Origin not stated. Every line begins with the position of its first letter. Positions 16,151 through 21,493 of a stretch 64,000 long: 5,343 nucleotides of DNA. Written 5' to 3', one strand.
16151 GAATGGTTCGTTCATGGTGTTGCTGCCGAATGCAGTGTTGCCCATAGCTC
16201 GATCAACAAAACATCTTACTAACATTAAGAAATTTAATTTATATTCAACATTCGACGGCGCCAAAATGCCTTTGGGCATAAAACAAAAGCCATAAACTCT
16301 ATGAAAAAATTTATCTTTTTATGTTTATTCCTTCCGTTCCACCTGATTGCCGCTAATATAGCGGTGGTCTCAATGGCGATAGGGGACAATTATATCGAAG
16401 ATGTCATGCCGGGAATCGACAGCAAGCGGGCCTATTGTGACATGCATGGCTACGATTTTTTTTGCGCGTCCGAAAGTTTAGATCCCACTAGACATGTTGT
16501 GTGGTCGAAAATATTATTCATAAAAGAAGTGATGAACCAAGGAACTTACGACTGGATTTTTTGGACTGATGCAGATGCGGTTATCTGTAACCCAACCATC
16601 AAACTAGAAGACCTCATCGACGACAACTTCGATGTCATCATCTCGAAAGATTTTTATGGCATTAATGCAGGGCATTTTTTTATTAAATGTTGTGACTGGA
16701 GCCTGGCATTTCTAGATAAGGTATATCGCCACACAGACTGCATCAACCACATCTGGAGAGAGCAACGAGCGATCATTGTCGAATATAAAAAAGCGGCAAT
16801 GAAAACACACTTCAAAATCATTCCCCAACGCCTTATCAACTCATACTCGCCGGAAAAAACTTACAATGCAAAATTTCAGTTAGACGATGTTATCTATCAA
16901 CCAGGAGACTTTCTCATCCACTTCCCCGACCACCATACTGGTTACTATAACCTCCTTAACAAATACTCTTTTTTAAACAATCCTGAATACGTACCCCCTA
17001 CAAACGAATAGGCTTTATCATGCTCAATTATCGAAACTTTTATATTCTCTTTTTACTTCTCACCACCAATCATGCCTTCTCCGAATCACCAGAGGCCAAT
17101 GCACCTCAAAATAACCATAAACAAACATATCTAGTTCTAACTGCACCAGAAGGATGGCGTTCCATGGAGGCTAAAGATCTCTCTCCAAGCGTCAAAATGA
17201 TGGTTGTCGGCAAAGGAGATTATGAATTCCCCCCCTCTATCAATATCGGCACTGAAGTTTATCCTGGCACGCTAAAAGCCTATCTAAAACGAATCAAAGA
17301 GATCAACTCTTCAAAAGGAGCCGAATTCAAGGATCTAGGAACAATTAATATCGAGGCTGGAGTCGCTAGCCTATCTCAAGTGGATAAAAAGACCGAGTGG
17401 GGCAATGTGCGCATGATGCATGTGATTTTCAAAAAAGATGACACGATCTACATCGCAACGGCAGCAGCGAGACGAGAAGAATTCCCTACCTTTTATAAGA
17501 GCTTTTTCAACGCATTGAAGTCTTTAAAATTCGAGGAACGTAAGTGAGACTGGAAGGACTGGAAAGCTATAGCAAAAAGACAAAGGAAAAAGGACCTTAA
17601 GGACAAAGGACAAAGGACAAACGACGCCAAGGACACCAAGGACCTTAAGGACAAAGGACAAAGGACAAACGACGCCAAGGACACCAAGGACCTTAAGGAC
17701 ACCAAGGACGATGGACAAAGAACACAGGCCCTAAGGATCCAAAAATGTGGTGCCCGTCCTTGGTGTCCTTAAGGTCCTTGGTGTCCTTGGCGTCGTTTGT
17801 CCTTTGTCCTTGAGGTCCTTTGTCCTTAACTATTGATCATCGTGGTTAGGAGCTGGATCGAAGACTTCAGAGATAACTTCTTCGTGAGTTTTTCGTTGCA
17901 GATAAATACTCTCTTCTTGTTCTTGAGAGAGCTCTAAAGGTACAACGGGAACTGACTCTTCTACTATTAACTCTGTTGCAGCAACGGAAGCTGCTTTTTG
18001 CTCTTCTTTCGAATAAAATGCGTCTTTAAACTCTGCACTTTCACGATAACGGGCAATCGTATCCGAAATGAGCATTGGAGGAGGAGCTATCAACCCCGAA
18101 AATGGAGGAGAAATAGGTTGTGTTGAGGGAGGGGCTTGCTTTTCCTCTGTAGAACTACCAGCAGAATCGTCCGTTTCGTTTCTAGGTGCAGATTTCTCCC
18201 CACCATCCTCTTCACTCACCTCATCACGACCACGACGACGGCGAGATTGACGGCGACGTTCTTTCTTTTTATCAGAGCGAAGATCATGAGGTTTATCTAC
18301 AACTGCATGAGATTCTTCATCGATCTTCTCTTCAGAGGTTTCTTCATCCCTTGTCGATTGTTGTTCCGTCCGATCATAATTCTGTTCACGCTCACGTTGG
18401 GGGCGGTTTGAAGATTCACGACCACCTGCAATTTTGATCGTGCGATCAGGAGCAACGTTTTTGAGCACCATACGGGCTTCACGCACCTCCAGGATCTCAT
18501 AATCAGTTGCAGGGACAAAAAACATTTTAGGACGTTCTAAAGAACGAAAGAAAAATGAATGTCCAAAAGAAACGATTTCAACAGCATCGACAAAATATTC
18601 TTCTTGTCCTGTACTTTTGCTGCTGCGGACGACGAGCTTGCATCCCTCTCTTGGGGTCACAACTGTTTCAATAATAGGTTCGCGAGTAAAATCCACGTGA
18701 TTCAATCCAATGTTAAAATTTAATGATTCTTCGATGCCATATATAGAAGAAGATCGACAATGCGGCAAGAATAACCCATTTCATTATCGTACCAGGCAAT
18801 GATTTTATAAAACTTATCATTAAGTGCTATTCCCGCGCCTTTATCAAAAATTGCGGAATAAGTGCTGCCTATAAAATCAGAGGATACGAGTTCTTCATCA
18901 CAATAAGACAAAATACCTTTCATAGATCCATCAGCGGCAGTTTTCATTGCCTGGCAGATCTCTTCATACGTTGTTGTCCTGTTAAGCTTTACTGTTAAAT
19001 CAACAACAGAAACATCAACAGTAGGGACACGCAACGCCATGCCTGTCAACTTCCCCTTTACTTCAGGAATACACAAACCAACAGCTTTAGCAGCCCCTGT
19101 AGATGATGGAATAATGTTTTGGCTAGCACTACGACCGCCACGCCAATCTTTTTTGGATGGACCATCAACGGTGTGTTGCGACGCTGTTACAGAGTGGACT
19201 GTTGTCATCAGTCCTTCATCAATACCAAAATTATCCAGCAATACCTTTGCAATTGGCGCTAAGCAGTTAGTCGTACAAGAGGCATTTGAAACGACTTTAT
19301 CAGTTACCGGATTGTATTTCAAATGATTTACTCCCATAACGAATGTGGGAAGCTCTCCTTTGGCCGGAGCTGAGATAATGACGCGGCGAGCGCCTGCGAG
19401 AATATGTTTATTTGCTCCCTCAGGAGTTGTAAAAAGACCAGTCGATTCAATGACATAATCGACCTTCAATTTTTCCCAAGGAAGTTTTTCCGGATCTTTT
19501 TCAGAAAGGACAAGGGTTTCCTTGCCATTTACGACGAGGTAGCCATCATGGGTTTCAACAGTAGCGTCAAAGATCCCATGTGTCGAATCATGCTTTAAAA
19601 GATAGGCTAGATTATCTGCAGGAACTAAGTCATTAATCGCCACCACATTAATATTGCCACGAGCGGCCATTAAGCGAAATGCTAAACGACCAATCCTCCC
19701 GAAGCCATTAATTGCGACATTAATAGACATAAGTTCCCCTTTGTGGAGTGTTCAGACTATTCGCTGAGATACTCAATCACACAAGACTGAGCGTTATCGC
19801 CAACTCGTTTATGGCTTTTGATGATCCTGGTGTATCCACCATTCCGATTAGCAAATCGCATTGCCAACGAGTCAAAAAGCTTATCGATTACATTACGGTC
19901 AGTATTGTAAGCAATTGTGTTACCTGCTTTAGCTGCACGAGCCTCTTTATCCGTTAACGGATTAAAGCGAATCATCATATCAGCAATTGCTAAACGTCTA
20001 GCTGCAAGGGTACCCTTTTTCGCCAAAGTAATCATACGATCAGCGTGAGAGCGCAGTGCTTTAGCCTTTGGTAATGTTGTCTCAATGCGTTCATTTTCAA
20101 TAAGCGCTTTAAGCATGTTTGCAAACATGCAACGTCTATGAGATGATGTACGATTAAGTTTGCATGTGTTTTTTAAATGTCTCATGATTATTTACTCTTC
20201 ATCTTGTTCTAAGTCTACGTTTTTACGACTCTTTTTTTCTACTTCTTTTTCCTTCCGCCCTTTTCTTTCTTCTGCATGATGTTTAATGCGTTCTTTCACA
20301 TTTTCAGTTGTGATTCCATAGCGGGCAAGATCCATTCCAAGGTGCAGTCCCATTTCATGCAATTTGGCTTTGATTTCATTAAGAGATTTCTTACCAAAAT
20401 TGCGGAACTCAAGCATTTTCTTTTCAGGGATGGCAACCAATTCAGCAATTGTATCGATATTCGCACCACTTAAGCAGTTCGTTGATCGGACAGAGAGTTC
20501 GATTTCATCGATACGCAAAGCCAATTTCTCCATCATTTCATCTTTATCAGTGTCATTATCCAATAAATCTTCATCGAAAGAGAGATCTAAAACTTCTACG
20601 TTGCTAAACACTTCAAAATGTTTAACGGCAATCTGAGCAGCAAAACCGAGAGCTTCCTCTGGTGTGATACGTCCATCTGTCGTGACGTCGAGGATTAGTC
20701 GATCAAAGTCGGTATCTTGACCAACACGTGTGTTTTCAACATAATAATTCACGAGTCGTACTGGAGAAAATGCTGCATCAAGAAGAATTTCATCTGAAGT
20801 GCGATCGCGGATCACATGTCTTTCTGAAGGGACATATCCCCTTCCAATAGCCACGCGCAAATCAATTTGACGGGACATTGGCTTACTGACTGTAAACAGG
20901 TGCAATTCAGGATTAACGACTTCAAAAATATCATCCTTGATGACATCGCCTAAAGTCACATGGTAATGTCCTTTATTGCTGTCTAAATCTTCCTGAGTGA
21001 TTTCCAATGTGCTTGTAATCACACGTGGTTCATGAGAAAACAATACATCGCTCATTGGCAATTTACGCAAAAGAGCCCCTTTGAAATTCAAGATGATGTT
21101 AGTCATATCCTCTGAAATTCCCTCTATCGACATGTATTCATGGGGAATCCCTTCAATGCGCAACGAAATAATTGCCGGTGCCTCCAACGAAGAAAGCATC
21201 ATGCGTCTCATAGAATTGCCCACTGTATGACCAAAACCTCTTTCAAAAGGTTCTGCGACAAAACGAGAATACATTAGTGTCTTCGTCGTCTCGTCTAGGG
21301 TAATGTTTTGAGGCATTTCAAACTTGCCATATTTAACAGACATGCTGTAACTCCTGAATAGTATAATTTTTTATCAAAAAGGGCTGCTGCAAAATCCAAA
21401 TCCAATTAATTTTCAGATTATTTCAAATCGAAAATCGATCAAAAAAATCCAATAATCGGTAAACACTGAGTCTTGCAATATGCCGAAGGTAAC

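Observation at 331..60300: At least six unrelated families of long GC-rich palindromes occupy gene boundaries; every open convergent junction carries one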

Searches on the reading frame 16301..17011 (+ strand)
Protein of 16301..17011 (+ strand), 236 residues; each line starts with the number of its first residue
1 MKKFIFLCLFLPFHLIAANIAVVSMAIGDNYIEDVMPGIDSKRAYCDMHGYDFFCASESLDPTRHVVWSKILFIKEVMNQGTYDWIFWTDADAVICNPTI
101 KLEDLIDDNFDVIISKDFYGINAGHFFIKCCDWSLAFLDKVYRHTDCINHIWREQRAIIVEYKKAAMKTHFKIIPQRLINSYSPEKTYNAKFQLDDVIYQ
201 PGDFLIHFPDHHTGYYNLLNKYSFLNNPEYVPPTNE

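Call 79: search_protein_families(library=pfam, proteins=[window:16301-17011:+], max_evalue=0.001)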
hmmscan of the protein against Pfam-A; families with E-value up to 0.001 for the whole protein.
window:16301-17011:+ (236 aa): 2 families
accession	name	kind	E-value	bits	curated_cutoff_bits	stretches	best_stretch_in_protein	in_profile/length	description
PF05637.18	Glyco_transf_34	-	2.3e-26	93.4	23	2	39-106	29-99/238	galactosyl transferase GMA12/MNN10 family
PF03314.20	DUF273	-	1.4e-09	38.3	30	1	44-141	3-102/219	Protein of unknown function, DUF273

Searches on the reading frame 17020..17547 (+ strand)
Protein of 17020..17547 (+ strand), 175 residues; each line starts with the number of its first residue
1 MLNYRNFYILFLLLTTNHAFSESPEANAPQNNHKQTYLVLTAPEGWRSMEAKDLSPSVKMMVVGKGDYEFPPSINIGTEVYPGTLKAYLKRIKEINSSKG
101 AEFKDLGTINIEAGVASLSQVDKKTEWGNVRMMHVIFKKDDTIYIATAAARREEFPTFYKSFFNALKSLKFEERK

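Call 17: search_protein_families(library=pfam, proteins=[window:17020-17547:+])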
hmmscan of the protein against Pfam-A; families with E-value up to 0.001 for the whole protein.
window:17020-17547:+ (175 aa): 0 families

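Call 67: search_protein_families(library=ncbifam, proteins=[window:17020-17547:+], max_evalue=0.01)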
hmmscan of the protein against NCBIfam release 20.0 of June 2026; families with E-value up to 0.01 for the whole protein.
window:17020-17547:+ (175 aa): 0 families

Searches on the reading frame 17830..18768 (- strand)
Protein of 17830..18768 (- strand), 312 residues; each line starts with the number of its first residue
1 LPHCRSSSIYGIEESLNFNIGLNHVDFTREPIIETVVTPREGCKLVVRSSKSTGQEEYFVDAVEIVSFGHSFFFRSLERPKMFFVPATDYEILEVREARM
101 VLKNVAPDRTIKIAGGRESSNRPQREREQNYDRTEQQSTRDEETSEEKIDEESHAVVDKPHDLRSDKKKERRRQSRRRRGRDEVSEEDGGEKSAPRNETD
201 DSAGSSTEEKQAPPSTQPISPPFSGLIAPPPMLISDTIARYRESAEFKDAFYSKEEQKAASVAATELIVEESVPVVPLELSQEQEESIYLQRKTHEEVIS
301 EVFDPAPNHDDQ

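Call 16: find_encoding_contigs(protein=window:17830-18768:-, flank=3000, max_places=6)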
Protein window:17830-18768:- (312 aa): no gene with exactly this product is on record in the collection.

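Call 23: search_protein_families(library=pfam, proteins=[window:17830-18768:-])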
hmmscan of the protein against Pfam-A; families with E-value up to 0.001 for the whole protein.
window:17830-18768:- (312 aa): 0 families

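Call 67: search_protein_families(library=ncbifam, proteins=[window:17830-18768:-], max_evalue=0.01)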
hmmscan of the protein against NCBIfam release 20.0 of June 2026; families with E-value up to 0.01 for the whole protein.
window:17830-18768:- (312 aa): 1 family
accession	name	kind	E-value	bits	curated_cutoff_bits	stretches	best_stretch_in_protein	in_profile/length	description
NF045799.1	GrgA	equivalog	2.8e-38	131.8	350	1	27-248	3-221/281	GrgA family transcription factor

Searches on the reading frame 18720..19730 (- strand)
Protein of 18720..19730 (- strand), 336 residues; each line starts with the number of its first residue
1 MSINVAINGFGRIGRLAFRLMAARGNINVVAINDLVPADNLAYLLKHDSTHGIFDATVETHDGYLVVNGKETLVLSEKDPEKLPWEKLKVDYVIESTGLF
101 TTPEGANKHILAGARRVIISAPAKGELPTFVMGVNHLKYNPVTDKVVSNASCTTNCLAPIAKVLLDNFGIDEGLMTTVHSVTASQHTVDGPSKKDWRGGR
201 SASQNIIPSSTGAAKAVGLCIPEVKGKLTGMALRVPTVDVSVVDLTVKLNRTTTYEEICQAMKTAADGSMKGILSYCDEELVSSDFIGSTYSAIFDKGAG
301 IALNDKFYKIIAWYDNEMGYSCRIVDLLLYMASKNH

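Call 79: search_protein_families(library=pfam, proteins=[window:18720-19730:-], max_evalue=0.001)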
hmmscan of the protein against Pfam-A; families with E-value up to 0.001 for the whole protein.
window:18720-19730:- (336 aa): 2 families
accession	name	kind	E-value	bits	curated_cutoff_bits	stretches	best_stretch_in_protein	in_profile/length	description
PF02800.25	Gp_dh_C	-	1.2e-68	230.2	24.4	1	157-314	1-158/158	Glyceraldehyde 3-phosphate dehydrogenase, C-terminal domain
PF00044.30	Gp_dh_N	-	5.5e-38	129.8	31.7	1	3-102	1-100/101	Glyceraldehyde 3-phosphate dehydrogenase, NAD binding domain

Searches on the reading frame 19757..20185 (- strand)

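Call 79: search_protein_families(library=pfam, proteins=[window:19757-20185:-], max_evalue=0.001)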
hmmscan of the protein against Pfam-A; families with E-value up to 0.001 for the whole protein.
window:19757-20185:- (142 aa): 1 family
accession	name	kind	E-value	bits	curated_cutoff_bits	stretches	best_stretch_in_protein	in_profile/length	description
PF01196.24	Ribosomal_L17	-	1.4e-32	112.9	27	1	20-139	1-96/97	Ribosomal protein L17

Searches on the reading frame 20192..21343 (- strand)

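Call 79: search_protein_families(library=pfam, proteins=[window:20192-21343:-], max_evalue=0.001)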
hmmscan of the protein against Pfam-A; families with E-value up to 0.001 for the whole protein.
window:20192-21343:- (383 aa): 3 families
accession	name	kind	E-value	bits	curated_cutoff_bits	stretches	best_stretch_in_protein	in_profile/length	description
PF03118.21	RNA_pol_A_CTD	-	3.5e-25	88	23.8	1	266-330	3-67/67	Bacterial RNA polymerase, alpha chain C terminal domain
PF01193.29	RNA_pol_L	-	3.9e-20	71.8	24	1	31-243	1-74/74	RNA polymerase Rpb3/Rpb11 dimerisation domain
PF01000.31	RNA_pol_A_bac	-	2.2e-15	57.4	33.9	1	62-193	2-119/119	RNA polymerase Rpb3/RpoA insert domain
